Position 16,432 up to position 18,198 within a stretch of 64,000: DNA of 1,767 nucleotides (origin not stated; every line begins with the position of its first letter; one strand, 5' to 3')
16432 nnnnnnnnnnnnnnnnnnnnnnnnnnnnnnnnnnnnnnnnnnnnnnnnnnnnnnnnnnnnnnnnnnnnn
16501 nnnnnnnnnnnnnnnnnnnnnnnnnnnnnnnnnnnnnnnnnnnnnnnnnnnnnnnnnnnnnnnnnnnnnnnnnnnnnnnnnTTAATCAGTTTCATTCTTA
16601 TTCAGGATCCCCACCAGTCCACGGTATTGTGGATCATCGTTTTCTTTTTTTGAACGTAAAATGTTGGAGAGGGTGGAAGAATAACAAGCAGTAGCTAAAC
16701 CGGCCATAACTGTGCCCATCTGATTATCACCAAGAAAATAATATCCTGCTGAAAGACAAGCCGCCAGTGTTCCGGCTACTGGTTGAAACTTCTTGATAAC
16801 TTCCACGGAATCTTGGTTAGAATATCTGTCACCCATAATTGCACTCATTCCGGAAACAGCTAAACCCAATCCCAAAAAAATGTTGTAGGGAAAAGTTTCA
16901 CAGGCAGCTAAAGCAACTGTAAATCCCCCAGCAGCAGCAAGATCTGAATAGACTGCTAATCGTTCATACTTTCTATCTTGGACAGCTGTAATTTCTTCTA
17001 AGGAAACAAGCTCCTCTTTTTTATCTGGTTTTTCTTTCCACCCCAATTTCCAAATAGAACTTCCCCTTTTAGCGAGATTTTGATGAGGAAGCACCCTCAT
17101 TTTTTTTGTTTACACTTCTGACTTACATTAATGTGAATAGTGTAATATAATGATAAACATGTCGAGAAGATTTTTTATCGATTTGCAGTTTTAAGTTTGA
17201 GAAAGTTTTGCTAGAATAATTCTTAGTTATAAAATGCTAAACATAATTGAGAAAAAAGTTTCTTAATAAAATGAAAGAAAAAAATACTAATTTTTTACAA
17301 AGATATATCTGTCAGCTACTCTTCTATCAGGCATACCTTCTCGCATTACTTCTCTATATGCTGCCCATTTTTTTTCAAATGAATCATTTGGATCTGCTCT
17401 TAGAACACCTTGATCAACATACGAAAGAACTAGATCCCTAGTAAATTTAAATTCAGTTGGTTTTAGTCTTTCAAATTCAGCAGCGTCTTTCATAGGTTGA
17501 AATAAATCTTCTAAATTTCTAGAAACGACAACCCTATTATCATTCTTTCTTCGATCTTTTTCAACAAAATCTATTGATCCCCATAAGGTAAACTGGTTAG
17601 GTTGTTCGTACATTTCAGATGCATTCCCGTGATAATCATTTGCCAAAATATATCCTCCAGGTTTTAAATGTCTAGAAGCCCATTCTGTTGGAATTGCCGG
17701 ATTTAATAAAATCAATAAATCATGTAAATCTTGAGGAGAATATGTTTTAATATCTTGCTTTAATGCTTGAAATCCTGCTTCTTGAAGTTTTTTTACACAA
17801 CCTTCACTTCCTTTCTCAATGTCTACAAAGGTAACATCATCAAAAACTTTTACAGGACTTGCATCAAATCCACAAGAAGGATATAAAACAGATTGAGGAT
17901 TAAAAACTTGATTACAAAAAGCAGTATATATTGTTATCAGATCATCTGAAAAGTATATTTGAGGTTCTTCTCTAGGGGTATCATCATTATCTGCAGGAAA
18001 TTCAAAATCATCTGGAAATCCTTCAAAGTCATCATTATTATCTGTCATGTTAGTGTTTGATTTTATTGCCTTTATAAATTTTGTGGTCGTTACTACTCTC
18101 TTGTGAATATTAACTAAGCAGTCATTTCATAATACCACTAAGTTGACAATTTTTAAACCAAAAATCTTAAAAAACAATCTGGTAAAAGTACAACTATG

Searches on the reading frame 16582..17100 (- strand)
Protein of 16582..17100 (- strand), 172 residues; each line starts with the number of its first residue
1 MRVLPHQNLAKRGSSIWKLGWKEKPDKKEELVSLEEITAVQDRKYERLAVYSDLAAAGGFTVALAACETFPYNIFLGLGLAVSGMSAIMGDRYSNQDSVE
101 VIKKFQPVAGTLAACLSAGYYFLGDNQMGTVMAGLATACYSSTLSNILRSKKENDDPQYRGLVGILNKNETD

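Call 6: search_protein_families(library=pfam, proteins=[window:16582-17100:-], max_evalue=0.1)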
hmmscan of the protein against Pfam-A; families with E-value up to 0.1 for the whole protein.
window:16582-17100:- (172 aa): 0 families

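Call 11: search_protein_families(library=padloc, proteins=[window:16582-17100:-], max_evalue=0.1)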
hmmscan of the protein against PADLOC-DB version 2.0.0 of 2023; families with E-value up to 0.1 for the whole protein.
window:16582-17100:- (172 aa): 0 families

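Call 12: search_protein_families(library=phrogs, proteins=[window:16582-17100:-], max_evalue=0.1)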
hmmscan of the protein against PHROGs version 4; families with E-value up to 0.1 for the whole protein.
window:16582-17100:- (172 aa): 0 families

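Call 13: search_protein_families(library=ncbifam, proteins=[window:16582-17100:-], max_evalue=0.1)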
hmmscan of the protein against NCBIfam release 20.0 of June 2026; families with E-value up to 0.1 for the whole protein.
window:16582-17100:- (172 aa): 0 families

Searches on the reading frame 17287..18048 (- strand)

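Call 6: search_protein_families(library=pfam, proteins=[window:17287-18048:-], max_evalue=0.1)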
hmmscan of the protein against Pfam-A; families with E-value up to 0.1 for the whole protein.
window:17287-18048:- (253 aa): 0 families

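Call 34: search_protein_families(library=phrogs, proteins=[window:17287-18048:-], max_evalue=0.05)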
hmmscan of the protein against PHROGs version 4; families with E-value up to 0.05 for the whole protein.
window:17287-18048:- (253 aa): 1 family
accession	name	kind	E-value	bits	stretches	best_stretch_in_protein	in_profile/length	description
phrog_8746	-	tail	0.014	16.5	1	177-237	60-121/139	tail fiber assembly protein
